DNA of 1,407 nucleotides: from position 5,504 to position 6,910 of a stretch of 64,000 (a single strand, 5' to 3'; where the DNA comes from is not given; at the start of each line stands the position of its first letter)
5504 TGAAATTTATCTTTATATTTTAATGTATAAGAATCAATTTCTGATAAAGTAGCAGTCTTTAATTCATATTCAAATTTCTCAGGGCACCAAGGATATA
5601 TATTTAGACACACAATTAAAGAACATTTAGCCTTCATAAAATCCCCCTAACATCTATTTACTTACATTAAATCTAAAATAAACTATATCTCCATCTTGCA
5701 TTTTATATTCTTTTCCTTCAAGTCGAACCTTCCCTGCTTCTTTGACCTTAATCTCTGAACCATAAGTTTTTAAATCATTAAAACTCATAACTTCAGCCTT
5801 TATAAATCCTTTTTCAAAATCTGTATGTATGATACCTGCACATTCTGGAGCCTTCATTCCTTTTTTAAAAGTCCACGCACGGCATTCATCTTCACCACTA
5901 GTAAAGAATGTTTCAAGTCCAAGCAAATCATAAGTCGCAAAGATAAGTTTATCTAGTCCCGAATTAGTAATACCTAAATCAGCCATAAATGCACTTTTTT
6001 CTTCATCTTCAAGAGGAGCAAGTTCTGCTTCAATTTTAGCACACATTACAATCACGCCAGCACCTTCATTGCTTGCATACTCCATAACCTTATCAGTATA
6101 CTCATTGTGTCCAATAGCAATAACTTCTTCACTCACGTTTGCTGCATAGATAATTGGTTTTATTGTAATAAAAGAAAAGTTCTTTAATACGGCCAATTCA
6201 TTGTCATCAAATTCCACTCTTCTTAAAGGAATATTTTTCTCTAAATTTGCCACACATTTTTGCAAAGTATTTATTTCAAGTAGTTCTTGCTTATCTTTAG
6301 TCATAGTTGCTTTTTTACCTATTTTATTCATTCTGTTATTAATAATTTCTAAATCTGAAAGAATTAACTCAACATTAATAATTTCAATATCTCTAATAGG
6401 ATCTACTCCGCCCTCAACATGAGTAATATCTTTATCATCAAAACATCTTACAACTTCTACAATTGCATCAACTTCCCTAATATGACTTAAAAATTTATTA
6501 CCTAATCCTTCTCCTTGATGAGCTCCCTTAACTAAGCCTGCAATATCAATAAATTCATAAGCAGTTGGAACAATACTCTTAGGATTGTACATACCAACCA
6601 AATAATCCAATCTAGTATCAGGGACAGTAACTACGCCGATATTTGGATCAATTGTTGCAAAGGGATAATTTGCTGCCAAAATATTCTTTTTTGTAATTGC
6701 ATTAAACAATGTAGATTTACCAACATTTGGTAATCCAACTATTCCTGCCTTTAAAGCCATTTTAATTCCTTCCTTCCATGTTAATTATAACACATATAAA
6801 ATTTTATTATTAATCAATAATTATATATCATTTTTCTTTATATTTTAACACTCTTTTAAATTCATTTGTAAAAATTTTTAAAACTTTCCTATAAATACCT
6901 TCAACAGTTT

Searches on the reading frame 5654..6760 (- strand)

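Call 73: search_protein_families(library=ncbifam, proteins=[window:5654-6760:-], max_evalue=1e-10)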
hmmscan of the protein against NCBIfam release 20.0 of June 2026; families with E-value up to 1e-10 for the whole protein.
window:5654-6760:- (368 aa): 6 families
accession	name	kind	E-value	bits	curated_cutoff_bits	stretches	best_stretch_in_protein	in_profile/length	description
TIGR00092.1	TIGR00092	equivalog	7.8e-150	499.1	279.2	1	1-366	1-368/368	redox-regulated ATPase YchF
NF007171.0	PRK09602.1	subfamily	2.3e-41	142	387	1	2-250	2-262/397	YchF-related putative GTPase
NF008955.0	PRK12297.1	equivalog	3.5e-25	88.8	406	1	5-168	162-302/429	GTPase ObgE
NF008956.1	PRK12299.1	equivalog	1.7e-23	83.1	300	1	5-167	161-295/327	GTPase ObgE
TIGR02729.1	Obg_CgtA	equivalog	4.9e-23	81.7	280.25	1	5-162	160-294/329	Obg family GTPase CgtA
NF008954.1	PRK12296.1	equivalog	9.6e-20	70.4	377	1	6-135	163-269/470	GTPase ObgE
